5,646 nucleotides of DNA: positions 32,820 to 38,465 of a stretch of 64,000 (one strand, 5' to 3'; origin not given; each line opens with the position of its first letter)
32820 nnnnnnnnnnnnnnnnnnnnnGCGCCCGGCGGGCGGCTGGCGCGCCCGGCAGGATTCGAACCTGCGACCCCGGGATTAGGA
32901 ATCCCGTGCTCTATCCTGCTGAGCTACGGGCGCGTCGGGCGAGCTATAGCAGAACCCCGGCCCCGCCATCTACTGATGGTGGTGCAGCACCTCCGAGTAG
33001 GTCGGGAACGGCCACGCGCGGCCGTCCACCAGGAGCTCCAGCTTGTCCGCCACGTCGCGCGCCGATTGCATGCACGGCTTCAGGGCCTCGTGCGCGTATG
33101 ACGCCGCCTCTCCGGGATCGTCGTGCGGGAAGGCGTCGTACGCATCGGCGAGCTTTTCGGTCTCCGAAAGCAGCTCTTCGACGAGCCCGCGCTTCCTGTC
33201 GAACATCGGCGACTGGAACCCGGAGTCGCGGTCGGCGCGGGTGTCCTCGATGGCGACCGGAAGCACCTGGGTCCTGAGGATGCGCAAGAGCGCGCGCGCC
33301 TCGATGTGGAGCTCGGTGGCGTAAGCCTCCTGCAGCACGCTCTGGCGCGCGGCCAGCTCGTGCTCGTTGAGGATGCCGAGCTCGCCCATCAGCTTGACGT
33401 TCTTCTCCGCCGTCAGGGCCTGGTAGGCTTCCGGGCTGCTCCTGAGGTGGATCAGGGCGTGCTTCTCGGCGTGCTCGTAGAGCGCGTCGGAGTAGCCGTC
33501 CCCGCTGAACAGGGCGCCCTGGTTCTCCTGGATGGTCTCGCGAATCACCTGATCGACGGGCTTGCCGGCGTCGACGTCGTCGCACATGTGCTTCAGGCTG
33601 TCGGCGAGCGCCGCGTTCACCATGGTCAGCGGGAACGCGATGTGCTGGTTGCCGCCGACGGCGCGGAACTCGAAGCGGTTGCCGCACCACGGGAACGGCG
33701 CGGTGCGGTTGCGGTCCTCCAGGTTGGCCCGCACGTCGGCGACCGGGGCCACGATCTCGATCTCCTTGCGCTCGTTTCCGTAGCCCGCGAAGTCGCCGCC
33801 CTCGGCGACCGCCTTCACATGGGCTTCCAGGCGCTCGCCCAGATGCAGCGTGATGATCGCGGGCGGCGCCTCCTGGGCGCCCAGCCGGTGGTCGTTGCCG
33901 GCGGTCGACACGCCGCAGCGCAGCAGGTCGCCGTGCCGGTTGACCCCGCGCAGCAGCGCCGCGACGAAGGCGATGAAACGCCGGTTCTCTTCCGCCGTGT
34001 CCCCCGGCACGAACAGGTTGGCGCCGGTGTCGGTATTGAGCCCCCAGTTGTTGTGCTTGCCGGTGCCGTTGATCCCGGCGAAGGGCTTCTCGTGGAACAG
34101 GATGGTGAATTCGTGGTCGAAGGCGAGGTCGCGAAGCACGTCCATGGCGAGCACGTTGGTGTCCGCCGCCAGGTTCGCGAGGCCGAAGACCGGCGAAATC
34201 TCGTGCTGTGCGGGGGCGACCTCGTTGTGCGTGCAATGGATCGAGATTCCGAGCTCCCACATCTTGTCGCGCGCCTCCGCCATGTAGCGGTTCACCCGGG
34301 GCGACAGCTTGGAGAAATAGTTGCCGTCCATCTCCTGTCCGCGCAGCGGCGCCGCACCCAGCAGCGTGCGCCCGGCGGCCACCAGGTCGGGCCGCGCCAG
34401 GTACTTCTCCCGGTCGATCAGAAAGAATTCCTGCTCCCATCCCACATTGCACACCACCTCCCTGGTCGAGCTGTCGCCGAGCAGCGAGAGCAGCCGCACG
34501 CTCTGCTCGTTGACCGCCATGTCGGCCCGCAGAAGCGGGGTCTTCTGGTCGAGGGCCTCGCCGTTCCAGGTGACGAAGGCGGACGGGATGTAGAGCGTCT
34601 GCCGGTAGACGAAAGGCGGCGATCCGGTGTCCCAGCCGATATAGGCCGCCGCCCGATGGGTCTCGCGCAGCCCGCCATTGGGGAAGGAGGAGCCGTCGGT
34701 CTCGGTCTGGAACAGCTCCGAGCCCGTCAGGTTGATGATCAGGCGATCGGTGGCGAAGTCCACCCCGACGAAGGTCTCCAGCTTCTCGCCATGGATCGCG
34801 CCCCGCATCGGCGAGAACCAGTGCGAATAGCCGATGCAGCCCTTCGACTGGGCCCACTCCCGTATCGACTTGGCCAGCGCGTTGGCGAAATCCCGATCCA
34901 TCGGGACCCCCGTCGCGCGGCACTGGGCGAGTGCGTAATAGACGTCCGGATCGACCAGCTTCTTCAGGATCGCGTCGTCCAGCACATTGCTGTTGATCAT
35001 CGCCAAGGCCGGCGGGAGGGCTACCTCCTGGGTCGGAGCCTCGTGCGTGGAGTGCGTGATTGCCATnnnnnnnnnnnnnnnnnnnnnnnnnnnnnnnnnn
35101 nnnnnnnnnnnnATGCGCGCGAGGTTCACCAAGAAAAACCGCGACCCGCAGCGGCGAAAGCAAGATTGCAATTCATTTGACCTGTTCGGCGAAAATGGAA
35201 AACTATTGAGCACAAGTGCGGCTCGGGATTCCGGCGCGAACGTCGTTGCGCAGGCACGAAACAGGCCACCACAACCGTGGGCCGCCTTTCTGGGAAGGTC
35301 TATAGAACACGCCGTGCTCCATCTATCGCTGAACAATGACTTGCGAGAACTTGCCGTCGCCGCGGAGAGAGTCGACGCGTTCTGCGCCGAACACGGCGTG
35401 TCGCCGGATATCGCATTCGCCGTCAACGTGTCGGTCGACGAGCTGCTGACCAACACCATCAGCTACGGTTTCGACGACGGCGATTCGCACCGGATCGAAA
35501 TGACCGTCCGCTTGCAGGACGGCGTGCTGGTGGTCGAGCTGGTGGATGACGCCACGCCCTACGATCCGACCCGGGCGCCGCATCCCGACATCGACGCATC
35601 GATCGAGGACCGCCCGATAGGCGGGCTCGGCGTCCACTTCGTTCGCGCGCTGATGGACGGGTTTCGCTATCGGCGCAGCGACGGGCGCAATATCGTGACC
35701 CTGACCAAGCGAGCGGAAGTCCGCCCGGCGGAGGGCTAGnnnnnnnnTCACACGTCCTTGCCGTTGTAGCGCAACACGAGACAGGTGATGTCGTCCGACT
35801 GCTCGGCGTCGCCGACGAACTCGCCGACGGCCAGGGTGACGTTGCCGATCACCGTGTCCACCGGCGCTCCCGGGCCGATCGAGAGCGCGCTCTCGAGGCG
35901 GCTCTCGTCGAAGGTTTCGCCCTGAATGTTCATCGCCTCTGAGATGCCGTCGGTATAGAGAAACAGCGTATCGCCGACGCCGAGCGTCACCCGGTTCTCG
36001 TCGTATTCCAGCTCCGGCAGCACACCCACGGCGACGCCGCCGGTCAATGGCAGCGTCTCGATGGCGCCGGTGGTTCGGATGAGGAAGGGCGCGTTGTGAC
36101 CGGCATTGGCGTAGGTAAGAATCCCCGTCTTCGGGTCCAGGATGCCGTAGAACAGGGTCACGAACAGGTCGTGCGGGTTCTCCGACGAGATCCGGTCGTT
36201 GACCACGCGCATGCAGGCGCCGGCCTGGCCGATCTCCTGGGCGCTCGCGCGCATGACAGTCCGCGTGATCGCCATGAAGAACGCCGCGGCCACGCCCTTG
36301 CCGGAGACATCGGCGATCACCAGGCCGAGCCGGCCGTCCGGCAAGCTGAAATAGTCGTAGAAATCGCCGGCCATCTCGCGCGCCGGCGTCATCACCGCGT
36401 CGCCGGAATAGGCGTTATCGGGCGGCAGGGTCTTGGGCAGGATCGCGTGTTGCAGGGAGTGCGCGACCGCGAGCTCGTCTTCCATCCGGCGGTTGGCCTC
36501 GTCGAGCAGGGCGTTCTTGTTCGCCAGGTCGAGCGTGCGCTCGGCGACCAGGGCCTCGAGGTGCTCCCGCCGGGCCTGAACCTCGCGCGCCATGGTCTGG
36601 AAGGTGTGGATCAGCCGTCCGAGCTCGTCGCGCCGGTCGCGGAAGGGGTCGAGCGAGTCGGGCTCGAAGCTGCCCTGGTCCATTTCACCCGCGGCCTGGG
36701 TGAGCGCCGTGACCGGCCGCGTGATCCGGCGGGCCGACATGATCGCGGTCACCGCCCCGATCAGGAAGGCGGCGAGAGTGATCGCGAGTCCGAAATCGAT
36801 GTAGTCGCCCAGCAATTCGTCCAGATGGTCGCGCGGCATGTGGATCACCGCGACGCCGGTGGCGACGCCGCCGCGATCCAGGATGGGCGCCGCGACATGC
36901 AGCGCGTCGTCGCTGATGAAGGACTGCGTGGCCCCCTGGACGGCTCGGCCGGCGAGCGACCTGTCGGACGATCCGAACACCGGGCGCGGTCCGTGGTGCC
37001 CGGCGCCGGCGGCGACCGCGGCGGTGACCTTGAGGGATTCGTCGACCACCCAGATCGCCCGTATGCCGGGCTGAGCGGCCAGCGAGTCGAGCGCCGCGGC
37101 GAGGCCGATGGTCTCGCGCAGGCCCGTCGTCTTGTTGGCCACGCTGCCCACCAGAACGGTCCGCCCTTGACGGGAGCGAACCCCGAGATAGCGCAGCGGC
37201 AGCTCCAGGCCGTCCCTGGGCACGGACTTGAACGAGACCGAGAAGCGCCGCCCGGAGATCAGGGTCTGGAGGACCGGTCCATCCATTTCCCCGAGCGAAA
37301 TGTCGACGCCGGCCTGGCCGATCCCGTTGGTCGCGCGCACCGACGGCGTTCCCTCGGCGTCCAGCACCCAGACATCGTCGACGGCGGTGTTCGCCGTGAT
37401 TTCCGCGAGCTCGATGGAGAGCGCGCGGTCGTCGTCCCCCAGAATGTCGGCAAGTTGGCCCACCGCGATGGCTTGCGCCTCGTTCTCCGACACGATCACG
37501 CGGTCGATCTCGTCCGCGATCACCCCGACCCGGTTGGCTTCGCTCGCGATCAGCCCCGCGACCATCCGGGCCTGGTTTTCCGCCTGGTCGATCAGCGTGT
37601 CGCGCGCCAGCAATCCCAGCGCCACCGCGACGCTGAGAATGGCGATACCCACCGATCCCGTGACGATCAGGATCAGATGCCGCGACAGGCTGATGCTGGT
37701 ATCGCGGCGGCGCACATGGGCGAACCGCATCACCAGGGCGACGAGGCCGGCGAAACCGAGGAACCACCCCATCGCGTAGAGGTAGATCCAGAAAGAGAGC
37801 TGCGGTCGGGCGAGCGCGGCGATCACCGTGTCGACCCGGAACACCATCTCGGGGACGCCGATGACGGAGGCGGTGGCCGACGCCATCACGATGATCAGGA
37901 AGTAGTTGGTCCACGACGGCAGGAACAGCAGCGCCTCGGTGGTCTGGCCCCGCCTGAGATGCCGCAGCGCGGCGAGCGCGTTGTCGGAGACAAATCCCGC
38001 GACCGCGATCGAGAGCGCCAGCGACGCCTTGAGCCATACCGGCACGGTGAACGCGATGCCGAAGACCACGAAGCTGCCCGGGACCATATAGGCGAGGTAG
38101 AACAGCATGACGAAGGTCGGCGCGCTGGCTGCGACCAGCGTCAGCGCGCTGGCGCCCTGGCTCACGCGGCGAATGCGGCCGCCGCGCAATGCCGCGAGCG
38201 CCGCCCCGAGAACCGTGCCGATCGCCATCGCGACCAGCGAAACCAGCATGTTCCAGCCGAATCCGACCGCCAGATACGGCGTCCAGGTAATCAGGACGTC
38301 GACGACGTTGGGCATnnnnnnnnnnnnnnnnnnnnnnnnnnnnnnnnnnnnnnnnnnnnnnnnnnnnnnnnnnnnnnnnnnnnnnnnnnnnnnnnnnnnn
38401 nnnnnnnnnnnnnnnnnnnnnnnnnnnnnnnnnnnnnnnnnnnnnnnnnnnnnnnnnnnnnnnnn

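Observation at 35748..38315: Unusual single-polypeptide architecture: ABC permease TMD + periplasmic domain + HAMP + PP2C, with a shortened EAA loop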

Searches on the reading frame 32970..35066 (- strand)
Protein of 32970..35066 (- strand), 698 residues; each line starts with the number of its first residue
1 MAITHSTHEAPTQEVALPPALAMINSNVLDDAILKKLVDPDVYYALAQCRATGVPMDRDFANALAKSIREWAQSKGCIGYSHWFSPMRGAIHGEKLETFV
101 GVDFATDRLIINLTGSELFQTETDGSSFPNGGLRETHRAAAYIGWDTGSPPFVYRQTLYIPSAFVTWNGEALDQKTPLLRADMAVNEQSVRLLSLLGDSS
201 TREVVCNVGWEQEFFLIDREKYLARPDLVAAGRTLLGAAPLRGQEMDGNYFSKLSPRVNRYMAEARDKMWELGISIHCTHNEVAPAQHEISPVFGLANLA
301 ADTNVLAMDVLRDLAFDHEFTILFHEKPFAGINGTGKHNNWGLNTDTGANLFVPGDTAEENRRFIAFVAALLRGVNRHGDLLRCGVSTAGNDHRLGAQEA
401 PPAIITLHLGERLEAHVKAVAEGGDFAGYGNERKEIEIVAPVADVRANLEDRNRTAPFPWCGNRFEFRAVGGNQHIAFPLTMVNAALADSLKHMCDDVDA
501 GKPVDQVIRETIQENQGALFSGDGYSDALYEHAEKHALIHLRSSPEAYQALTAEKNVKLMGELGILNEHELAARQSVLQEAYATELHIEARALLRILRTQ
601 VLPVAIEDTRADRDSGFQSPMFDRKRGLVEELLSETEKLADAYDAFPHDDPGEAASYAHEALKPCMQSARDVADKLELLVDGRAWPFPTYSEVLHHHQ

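Call 3: search_protein_families(library=pfam, proteins=[window:32970-35066:-], max_evalue=0.1)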
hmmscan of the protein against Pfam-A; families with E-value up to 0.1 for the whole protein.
window:32970-35066:- (698 aa): 3 families
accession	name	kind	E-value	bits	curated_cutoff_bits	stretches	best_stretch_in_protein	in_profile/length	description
PF12437.13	GSIII_N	-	2.2e-46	157.9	25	1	25-181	6-160/160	Glutamine synthetase type III N terminal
PF18318.6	Gln-synt_C-ter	-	1.5e-25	89.6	22.7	1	504-607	2-105/118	Glutamine synthetase C-terminal domain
PF00120.29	Gln-synt_C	-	7.9e-20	71.6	24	1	201-372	17-185/344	Glutamine synthetase, catalytic domain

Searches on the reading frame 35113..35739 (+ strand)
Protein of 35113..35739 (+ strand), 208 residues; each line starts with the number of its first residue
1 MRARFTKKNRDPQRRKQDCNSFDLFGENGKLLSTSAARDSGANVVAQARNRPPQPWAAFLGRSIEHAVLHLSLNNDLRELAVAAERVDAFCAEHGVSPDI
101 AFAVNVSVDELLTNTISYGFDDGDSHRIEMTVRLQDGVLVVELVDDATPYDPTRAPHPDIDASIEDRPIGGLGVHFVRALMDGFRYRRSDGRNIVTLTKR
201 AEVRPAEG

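Call 3: search_protein_families(library=pfam, proteins=[window:35113-35739:+], max_evalue=0.1)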
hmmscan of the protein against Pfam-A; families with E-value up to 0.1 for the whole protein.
window:35113-35739:+ (208 aa): 2 families
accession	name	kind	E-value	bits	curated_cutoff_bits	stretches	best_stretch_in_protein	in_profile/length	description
PF13581.12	HATPase_c_2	-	2.1e-25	89.6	27.4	1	74-199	2-127/127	Histidine kinase-like ATPase domain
PF24042.1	DUF7351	-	0.096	12.9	31.2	0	75-147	106-175/177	Domain of unknown function (DUF7351)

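Call 4: search_protein_families(library=ncbifam, proteins=[window:35113-35739:+], max_evalue=0.1)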
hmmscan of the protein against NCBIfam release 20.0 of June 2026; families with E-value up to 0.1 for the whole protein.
window:35113-35739:+ (208 aa): 5 families
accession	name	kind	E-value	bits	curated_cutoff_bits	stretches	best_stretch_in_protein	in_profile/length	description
NF003144.0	PRK04069.1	equivalog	1.3e-07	31.1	145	1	102-199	41-141/161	anti-sigma B factor RsbW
TIGR01924.1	rsbW_low_gc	equivalog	1.4e-06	27.8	155.05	1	98-199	37-141/159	anti-sigma B factor RsbW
NF041045.1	RsbA_anti_sig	subfamily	2.1e-06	27.2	210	1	67-192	184-296/303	anti-sigma factor RsbA family regulatory protein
TIGR01925.2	spIIAB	equivalog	1.1e-05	25.4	135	1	70-191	4-125/137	anti-sigma F factor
NF001315.0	PRK00258.2-4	equivalog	0.017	14.3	413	1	101-179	186-258/284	shikimate dehydrogenase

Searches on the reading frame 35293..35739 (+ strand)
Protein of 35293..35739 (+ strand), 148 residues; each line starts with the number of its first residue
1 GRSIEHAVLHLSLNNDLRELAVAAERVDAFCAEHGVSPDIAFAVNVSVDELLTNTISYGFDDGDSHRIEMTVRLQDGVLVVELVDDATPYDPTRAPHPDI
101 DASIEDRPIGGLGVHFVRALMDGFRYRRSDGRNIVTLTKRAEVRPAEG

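Call 51: search_protein_families(library=ncbifam, proteins=[window:35293-35739:+], max_evalue=0.01)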
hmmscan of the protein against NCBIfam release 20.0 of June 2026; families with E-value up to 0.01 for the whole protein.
window:35293-35739:+ (148 aa): 5 families
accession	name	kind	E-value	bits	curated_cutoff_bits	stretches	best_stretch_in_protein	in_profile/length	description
NF003144.0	PRK04069.1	equivalog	5.3e-08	32.4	145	1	39-139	38-141/161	anti-sigma B factor RsbW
TIGR01924.1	rsbW_low_gc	equivalog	5.7e-07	29.1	155.05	1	36-139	35-141/159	anti-sigma B factor RsbW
NF041045.1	RsbA_anti_sig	subfamily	2.7e-06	26.8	210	1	16-132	187-296/303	anti-sigma factor RsbA family regulatory protein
TIGR01925.2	spIIAB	equivalog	3.9e-06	26.8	135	1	10-132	4-126/137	anti-sigma F factor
NF001315.0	PRK00258.2-4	equivalog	0.0084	15.3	413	1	41-119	186-258/284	shikimate dehydrogenase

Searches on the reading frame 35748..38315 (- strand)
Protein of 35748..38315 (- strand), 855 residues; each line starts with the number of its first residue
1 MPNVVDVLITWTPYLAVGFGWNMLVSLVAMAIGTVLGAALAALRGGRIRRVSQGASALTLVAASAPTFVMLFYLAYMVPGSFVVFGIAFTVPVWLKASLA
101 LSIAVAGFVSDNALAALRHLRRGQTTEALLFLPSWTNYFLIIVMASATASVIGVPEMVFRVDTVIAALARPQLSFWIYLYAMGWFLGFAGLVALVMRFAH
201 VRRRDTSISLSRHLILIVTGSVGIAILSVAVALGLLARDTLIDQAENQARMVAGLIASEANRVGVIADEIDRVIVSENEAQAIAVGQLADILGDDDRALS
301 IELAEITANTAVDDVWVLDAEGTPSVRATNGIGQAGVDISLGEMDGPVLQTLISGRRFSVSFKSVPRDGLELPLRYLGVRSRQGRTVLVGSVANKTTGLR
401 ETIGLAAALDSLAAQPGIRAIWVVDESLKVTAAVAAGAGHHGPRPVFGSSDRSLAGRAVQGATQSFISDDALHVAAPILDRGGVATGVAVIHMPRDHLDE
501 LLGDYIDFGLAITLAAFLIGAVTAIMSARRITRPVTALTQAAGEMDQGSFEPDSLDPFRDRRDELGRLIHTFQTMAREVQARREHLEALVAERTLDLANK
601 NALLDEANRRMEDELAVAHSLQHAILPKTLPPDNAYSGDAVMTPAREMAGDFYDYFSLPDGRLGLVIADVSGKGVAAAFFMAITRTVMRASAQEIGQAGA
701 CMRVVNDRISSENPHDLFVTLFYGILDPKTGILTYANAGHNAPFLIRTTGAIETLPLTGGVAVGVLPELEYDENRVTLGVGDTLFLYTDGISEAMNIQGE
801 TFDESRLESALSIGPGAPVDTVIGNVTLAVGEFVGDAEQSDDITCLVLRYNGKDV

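Call 3: search_protein_families(library=pfam, proteins=[window:35748-38315:-], max_evalue=0.1)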
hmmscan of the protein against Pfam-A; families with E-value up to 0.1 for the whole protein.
window:35748-38315:- (855 aa): 2 families
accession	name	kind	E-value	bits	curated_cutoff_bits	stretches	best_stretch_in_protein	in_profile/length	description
PF07228.17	SpoIIE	-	1.1e-47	162.9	25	1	659-850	1-191/192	Stage II sporulation protein E (SpoIIE)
PF00672.30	HAMP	-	2.5e-10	40.9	25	1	528-580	3-52/53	HAMP domain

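Call 4: search_protein_families(library=ncbifam, proteins=[window:35748-38315:-], max_evalue=0.1)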
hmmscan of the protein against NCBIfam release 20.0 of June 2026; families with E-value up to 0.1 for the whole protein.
window:35748-38315:- (855 aa): 26 families (the best 25 are shown)
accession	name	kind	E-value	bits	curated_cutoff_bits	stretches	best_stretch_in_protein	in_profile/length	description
NF038263.1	prot_phos_SiaA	equivalog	4.6e-30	104.8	700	1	510-850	315-657/658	biofilm regulation protein phosphatase SiaA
NF045505.1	RR_RssB_Pseudo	equivalog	7.6e-16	58.1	700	1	576-851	119-392/394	two-component system response regulator RssB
NF008184.0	PRK10935.1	equivalog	6.2e-11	41.6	553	1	515-604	160-247/565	nitrate/nitrite two-component system sensor histidine kinase NarQ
NF053592.1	HK_near_YfiR_like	equivalog_domain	8.1e-08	32.1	194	1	460-580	106-222/223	sensor histidine kinase, YfiR-like protein-associated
NF033092.0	HK_WalK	equivalog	1.9e-07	30.1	725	1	472-587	142-254/594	cell wall metabolism sensor histidine kinase WalK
TIGR02865.1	spore_II_E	equivalog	2e-07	29.5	490.8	1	647-797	565-713/764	stage II sporulation protein E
NF011680.0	PRK15100.1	equivalog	2.2e-07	31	300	1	2-126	2-120/222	cystine ABC transporter permease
NF011874.0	PRK15347.1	equivalog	3.5e-06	25.3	852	1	505-616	294-403/921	two component system sensor kinase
NF007896.0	PRK10600.1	equivalog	2.9e-05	22.9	578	1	513-619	162-266/598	nitrate/nitrite two-component system sensor histidine kinase NarX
TIGR01726.1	HEQRo_perm_3TM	subfamily_domain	5.9e-05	23.5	42.2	1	13-111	3-95/99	ABC transporter permease subunit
NF011687.0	PRK15107.1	equivalog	7.9e-05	22.6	318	1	11-146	12-150/224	glutamate/aspartate ABC transporter permease GltK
NF058527.1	HistKinChvGCaul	equivalog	0.00012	21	740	1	454-598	177-318/535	two-component sensor histidine kinase ChvG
NF012163.2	BaeS_SmeS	equivalog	0.00038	19.5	500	1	511-604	168-258/457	sensor histidine kinase efflux regulator BaeS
NF008312.0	PRK11100.1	equivalog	0.0004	19.3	356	1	470-590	146-260/477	two-component system sensor histidine kinase CreC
TIGR03003.1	ectoine_ehuD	equivalog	0.00043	20.3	205.2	1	12-140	10-133/212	ectoine/hydroxyectoine ABC transporter permease subunit EhuD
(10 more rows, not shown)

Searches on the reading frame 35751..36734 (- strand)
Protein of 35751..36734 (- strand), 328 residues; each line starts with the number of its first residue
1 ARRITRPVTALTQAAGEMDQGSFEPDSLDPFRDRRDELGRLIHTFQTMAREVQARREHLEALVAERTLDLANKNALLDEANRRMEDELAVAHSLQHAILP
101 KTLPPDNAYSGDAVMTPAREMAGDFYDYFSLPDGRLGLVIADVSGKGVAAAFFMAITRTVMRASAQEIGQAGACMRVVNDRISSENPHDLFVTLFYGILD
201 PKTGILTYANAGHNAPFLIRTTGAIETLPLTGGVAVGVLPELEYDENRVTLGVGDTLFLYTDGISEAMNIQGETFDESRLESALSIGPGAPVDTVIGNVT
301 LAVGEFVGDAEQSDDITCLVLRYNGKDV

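Call 61: search_solved_structures(query=window:35751-36734:-, max_evalue=0.00001)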
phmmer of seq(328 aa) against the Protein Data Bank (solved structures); distinct sequences matched with E-value up to 0.00001: 4.
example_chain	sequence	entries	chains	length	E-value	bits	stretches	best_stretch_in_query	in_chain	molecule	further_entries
3ke6_A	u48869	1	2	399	7.9e-13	51.7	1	120-290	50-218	Protein Rv1364c/MT1410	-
3es2_A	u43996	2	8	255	6.6e-12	48.7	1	91-323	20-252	Probable two-component response regulator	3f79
3eq2_A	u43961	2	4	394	7.2e-12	48.6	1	68-323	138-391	Probable two-component response regulator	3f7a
6k4e_A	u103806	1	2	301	9.3e-11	44.9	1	57-323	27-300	Putative serine phosphatase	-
